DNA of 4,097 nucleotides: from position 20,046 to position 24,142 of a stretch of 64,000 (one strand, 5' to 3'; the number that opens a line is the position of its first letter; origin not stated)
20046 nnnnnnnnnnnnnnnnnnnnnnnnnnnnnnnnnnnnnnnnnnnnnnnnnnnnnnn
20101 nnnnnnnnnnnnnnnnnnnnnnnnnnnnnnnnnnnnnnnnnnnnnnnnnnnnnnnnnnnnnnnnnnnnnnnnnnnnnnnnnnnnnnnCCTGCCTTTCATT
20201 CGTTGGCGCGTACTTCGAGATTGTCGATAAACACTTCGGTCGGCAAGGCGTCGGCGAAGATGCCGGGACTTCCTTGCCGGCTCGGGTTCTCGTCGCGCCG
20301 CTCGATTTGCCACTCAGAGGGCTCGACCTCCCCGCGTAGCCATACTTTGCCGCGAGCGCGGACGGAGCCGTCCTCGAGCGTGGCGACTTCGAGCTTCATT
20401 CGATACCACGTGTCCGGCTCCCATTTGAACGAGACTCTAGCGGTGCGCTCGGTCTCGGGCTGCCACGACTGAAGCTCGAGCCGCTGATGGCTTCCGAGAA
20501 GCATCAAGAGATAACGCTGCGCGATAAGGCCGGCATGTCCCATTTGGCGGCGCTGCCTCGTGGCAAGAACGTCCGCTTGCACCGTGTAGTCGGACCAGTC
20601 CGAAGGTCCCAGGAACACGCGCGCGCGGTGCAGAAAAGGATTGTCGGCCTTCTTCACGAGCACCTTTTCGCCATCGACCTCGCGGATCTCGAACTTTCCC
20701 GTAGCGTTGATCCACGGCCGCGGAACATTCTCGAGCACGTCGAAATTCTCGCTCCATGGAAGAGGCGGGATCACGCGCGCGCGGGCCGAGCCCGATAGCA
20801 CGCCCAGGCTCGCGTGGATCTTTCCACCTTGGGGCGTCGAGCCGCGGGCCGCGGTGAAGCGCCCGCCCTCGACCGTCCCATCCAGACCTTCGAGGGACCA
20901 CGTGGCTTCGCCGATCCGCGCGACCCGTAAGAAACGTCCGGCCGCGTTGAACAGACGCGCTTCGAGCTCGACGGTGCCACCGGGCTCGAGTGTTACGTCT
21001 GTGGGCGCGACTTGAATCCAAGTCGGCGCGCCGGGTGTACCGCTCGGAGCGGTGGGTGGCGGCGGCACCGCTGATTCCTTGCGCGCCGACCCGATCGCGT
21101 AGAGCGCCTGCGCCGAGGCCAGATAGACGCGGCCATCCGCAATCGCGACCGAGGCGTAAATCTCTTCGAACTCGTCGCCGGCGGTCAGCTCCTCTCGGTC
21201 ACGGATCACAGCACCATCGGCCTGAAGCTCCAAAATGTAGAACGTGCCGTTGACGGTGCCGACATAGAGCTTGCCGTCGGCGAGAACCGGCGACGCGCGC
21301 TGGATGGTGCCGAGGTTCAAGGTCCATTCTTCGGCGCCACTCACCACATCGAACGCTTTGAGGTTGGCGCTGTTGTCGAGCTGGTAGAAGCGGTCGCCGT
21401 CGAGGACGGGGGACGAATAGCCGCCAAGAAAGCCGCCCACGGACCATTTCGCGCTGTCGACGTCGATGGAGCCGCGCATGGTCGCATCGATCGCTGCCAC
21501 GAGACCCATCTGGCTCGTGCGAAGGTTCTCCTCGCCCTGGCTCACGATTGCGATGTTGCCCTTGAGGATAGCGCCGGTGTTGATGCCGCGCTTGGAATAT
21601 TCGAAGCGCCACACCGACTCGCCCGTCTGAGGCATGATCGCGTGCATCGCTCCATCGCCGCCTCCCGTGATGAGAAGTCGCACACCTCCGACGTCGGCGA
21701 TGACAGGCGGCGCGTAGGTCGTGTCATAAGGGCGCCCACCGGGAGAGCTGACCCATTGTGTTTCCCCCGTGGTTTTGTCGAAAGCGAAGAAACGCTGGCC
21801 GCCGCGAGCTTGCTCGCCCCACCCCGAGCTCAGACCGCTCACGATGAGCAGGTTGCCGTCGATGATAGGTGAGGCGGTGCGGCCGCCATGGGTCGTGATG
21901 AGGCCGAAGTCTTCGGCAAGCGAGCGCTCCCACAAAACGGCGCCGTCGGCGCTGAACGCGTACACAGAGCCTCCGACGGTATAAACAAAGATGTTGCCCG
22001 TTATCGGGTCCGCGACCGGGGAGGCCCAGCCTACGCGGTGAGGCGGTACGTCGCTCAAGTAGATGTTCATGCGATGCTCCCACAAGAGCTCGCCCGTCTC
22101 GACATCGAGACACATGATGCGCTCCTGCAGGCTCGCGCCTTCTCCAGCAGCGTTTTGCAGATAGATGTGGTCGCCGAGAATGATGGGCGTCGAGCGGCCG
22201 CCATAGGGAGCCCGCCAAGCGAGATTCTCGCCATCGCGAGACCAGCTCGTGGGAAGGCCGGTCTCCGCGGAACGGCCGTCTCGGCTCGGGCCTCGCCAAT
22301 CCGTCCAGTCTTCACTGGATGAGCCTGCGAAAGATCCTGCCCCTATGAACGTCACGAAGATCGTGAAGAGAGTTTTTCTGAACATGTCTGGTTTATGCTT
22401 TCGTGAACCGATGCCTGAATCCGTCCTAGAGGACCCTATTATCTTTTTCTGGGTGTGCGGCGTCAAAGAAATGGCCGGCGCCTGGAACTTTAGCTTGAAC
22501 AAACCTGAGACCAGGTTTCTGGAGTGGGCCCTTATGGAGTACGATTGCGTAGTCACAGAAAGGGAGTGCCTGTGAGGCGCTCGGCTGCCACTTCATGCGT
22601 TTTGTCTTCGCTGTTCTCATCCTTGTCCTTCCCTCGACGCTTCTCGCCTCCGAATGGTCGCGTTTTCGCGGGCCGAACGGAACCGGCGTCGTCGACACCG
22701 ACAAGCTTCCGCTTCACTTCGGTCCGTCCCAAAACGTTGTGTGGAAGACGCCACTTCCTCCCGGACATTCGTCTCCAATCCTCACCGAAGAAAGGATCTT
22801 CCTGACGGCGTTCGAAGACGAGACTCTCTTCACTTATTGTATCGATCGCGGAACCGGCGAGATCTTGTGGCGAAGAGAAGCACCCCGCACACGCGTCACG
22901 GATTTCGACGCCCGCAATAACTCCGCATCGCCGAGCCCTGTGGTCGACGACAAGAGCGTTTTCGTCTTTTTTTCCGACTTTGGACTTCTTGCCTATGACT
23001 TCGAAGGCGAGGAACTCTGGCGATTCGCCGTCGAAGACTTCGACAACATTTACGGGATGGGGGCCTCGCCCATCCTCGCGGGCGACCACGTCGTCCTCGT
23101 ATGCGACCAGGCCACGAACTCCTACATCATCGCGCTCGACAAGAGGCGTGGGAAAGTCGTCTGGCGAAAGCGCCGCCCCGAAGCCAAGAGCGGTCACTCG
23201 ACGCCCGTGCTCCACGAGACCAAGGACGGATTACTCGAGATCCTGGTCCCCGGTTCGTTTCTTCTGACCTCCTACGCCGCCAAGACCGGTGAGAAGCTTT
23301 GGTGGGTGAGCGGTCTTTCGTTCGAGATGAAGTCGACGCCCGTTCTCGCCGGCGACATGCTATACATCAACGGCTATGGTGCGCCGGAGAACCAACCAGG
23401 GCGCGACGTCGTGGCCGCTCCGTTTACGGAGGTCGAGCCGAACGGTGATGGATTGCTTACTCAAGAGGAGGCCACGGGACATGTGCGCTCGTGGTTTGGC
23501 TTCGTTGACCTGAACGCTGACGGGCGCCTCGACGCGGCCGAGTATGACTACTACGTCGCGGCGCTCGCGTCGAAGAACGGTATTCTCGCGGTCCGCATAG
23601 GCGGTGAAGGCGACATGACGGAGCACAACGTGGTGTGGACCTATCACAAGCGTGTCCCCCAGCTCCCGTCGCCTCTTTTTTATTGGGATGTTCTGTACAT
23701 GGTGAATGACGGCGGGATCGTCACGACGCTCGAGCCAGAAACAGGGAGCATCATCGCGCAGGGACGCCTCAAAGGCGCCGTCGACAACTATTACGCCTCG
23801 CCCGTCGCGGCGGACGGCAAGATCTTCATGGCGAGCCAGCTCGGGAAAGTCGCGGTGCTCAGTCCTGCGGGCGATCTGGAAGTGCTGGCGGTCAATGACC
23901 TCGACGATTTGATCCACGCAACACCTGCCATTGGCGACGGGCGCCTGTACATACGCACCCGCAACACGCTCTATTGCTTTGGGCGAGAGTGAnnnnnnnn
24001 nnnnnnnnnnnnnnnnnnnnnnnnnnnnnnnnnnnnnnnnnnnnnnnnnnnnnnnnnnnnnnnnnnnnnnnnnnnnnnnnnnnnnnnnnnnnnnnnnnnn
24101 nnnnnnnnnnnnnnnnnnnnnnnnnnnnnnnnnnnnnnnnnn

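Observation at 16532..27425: Divergent operon pair encoding six paralogous secreted PQQ-like beta-propellers plus one cytoplasmic Fe-alcohol dehydrogenase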

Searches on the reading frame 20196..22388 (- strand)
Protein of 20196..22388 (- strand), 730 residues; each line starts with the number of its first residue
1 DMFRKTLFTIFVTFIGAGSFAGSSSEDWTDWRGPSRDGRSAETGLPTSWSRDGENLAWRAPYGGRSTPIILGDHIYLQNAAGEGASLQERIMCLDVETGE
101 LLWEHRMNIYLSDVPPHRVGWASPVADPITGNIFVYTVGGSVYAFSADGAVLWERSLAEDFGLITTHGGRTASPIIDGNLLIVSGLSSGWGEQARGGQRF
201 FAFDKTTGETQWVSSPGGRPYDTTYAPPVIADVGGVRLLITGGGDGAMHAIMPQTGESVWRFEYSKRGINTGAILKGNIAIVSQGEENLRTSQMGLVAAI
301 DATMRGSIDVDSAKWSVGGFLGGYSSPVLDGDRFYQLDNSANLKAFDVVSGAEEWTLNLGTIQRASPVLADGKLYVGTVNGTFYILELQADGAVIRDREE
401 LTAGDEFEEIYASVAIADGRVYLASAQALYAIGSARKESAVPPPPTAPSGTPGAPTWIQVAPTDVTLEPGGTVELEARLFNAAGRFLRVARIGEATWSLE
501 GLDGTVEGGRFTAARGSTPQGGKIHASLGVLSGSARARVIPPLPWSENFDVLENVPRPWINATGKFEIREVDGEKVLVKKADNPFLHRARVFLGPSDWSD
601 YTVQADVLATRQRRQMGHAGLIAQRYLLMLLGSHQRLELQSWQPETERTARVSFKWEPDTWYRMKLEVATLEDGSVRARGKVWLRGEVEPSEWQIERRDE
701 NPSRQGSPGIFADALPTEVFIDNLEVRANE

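Call 3: search_protein_families(library=pfam, proteins=[window:20196-22388:-], max_evalue=0.01)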
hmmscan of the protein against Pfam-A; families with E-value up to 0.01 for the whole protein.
window:20196-22388:- (730 aa): 4 families
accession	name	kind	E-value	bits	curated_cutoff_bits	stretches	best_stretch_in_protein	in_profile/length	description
PF13360.13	PQQ_2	-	1.3e-24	87.6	27.6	3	89-356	3-232/233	Outer membrane protein assembly factor BamB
PF13570.13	Beta-prop_ACSF4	-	1.8e-11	44.5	133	2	80-157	146-212/329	Beta-alanine-activating enzyme, beta-propeller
PF01011.28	PQQ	-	1e-08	34.8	26.7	1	63-219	48-211/595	Glucose/ethanol/alcohol dehydrogenase, beta-propeller domain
PF23727.1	Beta-prop_FAM234A_B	-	0.0071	15.3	26.4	0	147-214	60-116/467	FAM234A/B beta-propeller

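Call 4: search_protein_families(library=ncbifam, proteins=[window:20196-22388:-], max_evalue=0.01)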
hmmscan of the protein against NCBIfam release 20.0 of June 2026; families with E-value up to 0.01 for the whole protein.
window:20196-22388:- (730 aa): 6 families
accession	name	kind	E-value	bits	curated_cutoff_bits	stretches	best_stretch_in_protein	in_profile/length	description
TIGR03300.1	assembly_YfgL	equivalog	2.6e-14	52.7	285.2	2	131-302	66-207/377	outer membrane protein assembly factor BamB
TIGR03075.1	PQQ_enz_alc_DH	subfamily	1.5e-09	37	480.05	1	62-213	59-196/530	PQQ-dependent dehydrogenase, methanol/ethanol family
NF008351.0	PRK11138.1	equivalog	6.7e-09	34.7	423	1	89-396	79-359/394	outer membrane protein assembly factor BamB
TIGR04528.1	acido_non_PQQ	subfamily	7.9e-07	28.2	650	0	148-260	121-457/493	acido-empty-quinoprotein group A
NF053615.1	SerThrKinAfsKStmc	equivalog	1.4e-05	24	1300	1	131-435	531-802/809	protein serine/threonine kinase AfsK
NF041516.1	PA2928_fam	subfamily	0.0098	15.3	70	0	341-407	69-136/376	PA2928 family protein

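Call 22: search_solved_structures(query=window:20196-22385:-, max_evalue=0.01)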
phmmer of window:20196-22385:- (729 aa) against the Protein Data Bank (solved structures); distinct sequences matched with E-value up to 0.01: 17.
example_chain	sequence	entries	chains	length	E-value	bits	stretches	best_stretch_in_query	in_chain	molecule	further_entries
6tjc_A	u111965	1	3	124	3.1e-08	35.7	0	349-385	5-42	Cake3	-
3q54_A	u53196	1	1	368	5.7e-07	31.6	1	238-418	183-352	Outer membrane assembly lipoprotein YfgL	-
5ayw_B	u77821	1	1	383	6.5e-07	31.4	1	238-420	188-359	Outer membrane protein assembly factor BamB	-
2yh3_A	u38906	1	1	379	7.1e-07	31.2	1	238-420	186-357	LIPOPROTEIN YFGL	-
5ljo_B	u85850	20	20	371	7.2e-07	31.2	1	238-418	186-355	Outer membrane protein assembly factor BamB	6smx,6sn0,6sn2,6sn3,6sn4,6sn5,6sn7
8spr_B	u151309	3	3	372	7.3e-07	31.2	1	238-418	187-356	Outer membrane protein assembly factor BamB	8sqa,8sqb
8adg_B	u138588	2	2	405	7.8e-07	31.1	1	238-420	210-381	Outer membrane protein assembly factor BamB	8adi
28jl_B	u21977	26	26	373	7.9e-07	31.1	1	238-418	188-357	Outer membrane protein assembly factor BamB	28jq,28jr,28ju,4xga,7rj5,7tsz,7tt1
3prw_A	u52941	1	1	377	7.9e-07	31.1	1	238-418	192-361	Lipoprotein yfgL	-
3q7m_A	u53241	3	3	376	8.4e-07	31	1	238-418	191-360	Lipoprotein yfgL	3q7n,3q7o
7nri_B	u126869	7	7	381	8.7e-07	30.9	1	238-419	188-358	Outer membrane protein assembly factor BamB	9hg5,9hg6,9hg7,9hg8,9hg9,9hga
5d0o_B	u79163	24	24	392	9.3e-07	30.8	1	238-418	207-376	Outer membrane protein assembly factor BamB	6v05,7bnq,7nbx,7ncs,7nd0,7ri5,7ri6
3p1l_A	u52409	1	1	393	9.7e-07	30.8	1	238-418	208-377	Lipoprotein yfgL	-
6lyq_B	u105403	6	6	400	1.1e-06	30.7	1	238-419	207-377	Outer membrane protein assembly factor BamB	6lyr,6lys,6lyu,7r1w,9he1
8orr_AAA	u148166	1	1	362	2.7e-06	29.3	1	238-431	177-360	Outer membrane protein assembly factor BamB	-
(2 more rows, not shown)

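Call 32: find_homologous_proteins(query=window:20199-22385:-, max_evalue=1e-10)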
Query window:20199-22385:- (729 aa): 5406 proteins with E <= 1e-10 among 8000 candidates; the best 120 are listed.
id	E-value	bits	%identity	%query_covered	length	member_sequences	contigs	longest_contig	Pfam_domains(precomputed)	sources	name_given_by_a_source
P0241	0.0e+0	1526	92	100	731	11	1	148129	PF01011.29,PF13360.14,PF13570.14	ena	-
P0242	0.0e+0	1492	90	100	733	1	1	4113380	PF01011.29,PF13360.14,PF13570.14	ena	-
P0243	0.0e+0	1446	87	100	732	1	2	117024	PF01011.29,PF13360.14,PF13570.14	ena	-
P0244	0.0e+0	1280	89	88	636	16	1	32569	PF01011.29,PF13360.14,PF13570.14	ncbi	-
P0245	0.0e+0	1271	75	100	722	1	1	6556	PF01011.29,PF13360.14,PF13570.14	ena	-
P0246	0.0e+0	1246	76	97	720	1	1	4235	PF01011.29,PF13360.14,PF13570.14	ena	-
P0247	0.0e+0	1210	71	100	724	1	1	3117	PF01011.29,PF13360.14,PF13570.14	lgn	-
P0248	0.0e+0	1209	72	97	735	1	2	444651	PF01011.29,PF13360.14,PF13570.14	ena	-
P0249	0.0e+0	1208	72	100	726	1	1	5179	PF01011.29,PF13360.14,PF13570.14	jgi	-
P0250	0.0e+0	1206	72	97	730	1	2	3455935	PF01011.29,PF13360.14,PF13570.14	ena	-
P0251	0.0e+0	1202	70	100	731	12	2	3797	PF01011.29,PF13360.14,PF13570.14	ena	-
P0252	0.0e+0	1201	72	97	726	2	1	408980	PF01011.29,PF13360.14,PF13570.14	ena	-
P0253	0.0e+0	1198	72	97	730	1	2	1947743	PF01011.29,PF13360.14,PF13570.14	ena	-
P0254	0.0e+0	1197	70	100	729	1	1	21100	PF01011.29,PF13360.14,PF13570.14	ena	-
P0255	0.0e+0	1195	70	100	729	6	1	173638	PF01011.29,PF13360.14,PF13570.14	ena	-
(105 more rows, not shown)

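Call 47: predict_structure(alignment_id=A2)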
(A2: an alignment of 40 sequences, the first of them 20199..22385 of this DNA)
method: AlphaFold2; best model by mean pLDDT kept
length: 729 residues; sequences in the alignment: 40
mean_pLDDT: 88.7   pTM: 0.89
mean pLDDT of the five models: 88.7, 88.1, 87.2, 86.3, 84.5
residues with pLDDT >= 90: 480; 70-90: 192; 50-70: 41; < 50: 16
segments of 3 or more residues with pLDDT < 50: 12-23
pLDDT, mean of each block of 10 residues (from residue 1): 54 40 71 87 91 93 93 94 88 97 89 80 92 93 96 94 78 91 88 83 96 76 71 89 86 92 81 90 86 91 90 91 88 93 95 93 90 94 95 95 90 93 96 71 53 89 96 96 91 94 96 92 96 95 92 92 92 93 81 95 96 92 95 93 78 95 97 94 97 92 93 91 95
secondary structure, 60 per line:
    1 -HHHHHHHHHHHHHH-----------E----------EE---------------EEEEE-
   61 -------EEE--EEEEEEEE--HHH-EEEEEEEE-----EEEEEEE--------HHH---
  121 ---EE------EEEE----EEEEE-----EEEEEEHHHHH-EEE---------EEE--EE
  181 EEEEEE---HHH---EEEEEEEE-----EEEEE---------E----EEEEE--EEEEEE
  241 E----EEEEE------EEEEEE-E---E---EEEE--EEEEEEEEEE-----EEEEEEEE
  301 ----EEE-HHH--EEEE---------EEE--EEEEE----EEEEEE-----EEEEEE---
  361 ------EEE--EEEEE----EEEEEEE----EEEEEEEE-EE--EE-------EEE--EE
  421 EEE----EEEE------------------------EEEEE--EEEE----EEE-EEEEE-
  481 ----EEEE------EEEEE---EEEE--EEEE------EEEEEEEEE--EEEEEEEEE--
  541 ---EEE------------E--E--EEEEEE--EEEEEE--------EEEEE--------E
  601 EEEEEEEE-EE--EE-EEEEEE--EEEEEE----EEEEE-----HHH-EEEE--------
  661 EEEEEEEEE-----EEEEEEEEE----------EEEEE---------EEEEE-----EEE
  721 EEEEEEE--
elements in order (helices of 4 or more, strands of 3 or more residues): H2-15 E55-59 E68-70 E73-80 E87-94 E100-106 E132-135 E140-144 E150-155 H156-160 E162-164 E174-176 E179-186 E196-203 E209-213 E228-232 E235-241 E246-250 E257-262 E272-275 E278-287 E293-300 E305-307 E314-317 E327-329 E332-336 E341-346 E352-357 E367-369 E372-376 E381-387 E392-399 E414-416 E419-423 E428-431 E456-460 E463-466 E471-473 E475-479 E485-488 E495-499 E503-506 E509-512 E519-527 E530-538 E544-546 E565-570 E573-578 E587-591 E600-608 E617-622 E625-630 E635-639 E649-652 E661-669 E675-683 E694-698 E708-712 E718-727

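Call 49: fold_search(model_id=the predicted structure, library=pdb)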
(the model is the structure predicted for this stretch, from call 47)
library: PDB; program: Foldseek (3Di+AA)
matches with E <= 10: 1879; with E <= 0.001: 1322
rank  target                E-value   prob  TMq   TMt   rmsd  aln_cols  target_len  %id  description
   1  6tji_A                4.9e-19  1.00  0.35  0.66   6.3       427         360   22  Crystal structure of the computationally designed Cake10 protein (released 2020-05-06)
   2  6tjh_A                1.1e-18  1.00  0.36  0.67   6.0       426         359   22  Crystal structure of the computationally designed Cake9 protein (released 2020-05-06)
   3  9a3d_MODEL_1_A        1.5e-18  1.00  0.40  0.71   5.6       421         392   18  Model of E. coli BamB by in-cell photo-crosslinking MS and deep learning (released 2023-02-24)
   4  3prw                  2.2e-18  1.00  0.37  0.72   6.6       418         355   18  Crystal structure of the lipoprotein BamB (released 2011-01-19)
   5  7tt2_B                2.4e-18  1.00  0.39  0.76   5.7       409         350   16  BamABCDE bound to substrate EspP class 3 (released 2022-03-30)
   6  9p1u_B                2.7e-18  1.00  0.38  0.77   3.9       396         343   17  beta-barrel assembly machine from Escherichia coli in an late state of LptD assembly (released 2026-03-11)
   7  8pz2_B                2.8e-18  1.00  0.38  0.71   6.1       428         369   17  Wait Complex: Lateral open BAM bound Extended SurA (released 2024-09-25)
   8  8qpv_B                3.9e-18  1.00  0.38  0.72   4.9       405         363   16  Handover Complex: BAM bound OmpX and extended SurA (released 2024-09-25)
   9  9cnw_B                4.1e-18  1.00  0.39  0.79   5.4       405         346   16  CryoEM structure of the APO-BAM complex in DDM detergent (released 2024-12-25)
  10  4xga_A                1.1e-17  1.00  0.37  0.74   6.1       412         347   17  Crystal structure of BamB and BamA P3-5 complex from E.coli (released 2016-01-20)
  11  5ayw_B                1.2e-17  1.00  0.38  0.76   5.7       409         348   17  Structure of a membrane complex (released 2016-02-24)
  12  8qp5_B                1.4e-17  1.00  0.38  0.74   4.0       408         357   16  Release Complex: BAM bound EspP (SurA released) (released 2024-09-25)
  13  8bwc_B                1.4e-17  1.00  0.38  0.71   5.3       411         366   16  E. coli BAM complex (BamABCDE) wild-type (released 2023-05-24)
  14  8orr                  1.9e-17  1.00  0.37  0.72   6.3       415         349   20  Outer membrane protein assembly factor BamB from Klebsiella pneumoniae (released 2024-04-24)
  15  3q54                  2.7e-17  1.00  0.37  0.73   6.1       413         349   18  Crystal structure of Escherichia coli BamB (released 2012-05-09)
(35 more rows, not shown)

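Call 65: search_protein_families(library=padloc, proteins=[window:20199-22385:-], max_evalue=0.001)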
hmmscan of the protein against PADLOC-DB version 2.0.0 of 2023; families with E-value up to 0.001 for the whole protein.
window:20199-22385:- (729 aa): 0 families

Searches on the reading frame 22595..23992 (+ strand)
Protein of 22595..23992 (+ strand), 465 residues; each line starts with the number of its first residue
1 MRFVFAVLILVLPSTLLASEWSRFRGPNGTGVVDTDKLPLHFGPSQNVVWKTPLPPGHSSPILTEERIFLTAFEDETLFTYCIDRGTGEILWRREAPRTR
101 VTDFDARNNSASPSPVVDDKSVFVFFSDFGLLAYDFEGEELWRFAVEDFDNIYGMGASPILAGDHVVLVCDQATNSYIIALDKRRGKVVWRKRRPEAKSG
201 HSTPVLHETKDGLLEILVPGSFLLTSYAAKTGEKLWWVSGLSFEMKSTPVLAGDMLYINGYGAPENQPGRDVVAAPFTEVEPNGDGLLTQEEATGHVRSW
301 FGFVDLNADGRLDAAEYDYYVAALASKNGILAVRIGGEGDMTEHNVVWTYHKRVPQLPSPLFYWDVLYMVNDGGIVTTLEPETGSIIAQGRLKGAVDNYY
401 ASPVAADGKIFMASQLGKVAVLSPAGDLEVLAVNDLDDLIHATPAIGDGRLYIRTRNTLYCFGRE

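Call 3: search_protein_families(library=pfam, proteins=[window:22595-23992:+], max_evalue=0.01)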
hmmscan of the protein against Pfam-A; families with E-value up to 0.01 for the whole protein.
window:22595-23992:+ (465 aa): 5 families
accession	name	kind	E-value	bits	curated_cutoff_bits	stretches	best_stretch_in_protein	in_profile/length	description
PF13360.13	PQQ_2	-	1.7e-28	100.3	27.6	3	81-236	6-142/233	Outer membrane protein assembly factor BamB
PF13570.13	Beta-prop_ACSF4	-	8.8e-10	38.9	133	1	46-258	123-317/329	Beta-alanine-activating enzyme, beta-propeller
PF01011.28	PQQ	-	1.7e-05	24.2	26.7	0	167-208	549-588/595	Glucose/ethanol/alcohol dehydrogenase, beta-propeller domain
PF25293.1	Beta-prop_EMC1_N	-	0.0035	17.5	34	0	173-237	37-100/219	EMC1 N-terminal beta-propeller domain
PF13202.12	EF-hand_5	-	0.0039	17.1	25.9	0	298-317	2-21/25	EF hand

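Call 4: search_protein_families(library=ncbifam, proteins=[window:22595-23992:+], max_evalue=0.01)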
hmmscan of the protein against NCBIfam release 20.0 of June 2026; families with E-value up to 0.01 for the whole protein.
window:22595-23992:+ (465 aa): 6 families
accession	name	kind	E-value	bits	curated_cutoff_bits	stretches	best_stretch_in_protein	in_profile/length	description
TIGR03300.1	assembly_YfgL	equivalog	2.4e-14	52.8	285.2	2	108-255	54-192/377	outer membrane protein assembly factor BamB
NF008351.0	PRK11138.1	equivalog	1.8e-08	33.3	423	0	114-239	64-187/394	outer membrane protein assembly factor BamB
TIGR04528.1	acido_non_PQQ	subfamily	1.2e-07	30.9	650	1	80-193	69-180/493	acido-empty-quinoprotein group A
TIGR03075.1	PQQ_enz_alc_DH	subfamily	2.7e-07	29.6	480.05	0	59-167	63-169/530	PQQ-dependent dehydrogenase, methanol/ethanol family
NF053615.1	SerThrKinAfsKStmc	equivalog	1.3e-06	27.3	1300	1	84-195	546-647/809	protein serine/threonine kinase AfsK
NF053806.1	lanmdlnLanM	equivalog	0.0033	17.5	135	1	273-317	75-119/132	lanmodulin LanM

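Call 65: search_protein_families(library=padloc, proteins=[window:22595-23992:+], max_evalue=0.001)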
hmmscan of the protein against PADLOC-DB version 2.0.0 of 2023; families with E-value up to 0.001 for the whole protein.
window:22595-23992:+ (465 aa): 0 families

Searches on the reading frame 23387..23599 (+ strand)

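Call 31: search_protein_families(library=pfam, proteins=[window:23387-23599:+], max_evalue=10)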
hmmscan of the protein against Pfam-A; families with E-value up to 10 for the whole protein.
window:23387-23599:+ (71 aa): 5 families
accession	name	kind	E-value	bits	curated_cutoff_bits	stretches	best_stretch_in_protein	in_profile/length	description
PF13202.12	EF-hand_5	-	2.3e-05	24.1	25.9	1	34-53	2-21/25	EF hand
PF00036.39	EF-hand_1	-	0.00059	19.7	25.4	2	33-57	2-26/29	EF hand domain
PF13499.12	EF-hand_7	-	0.023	15.5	30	1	23-53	36-62/67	EF-hand domain pair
PF13405.12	EF-hand_6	-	0.035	14.3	25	1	34-52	3-21/30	EF-hand domain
PF08044.16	DUF1707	-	0.066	13.7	27.6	1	44-60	20-36/53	DUF1707 SHOCT-like domain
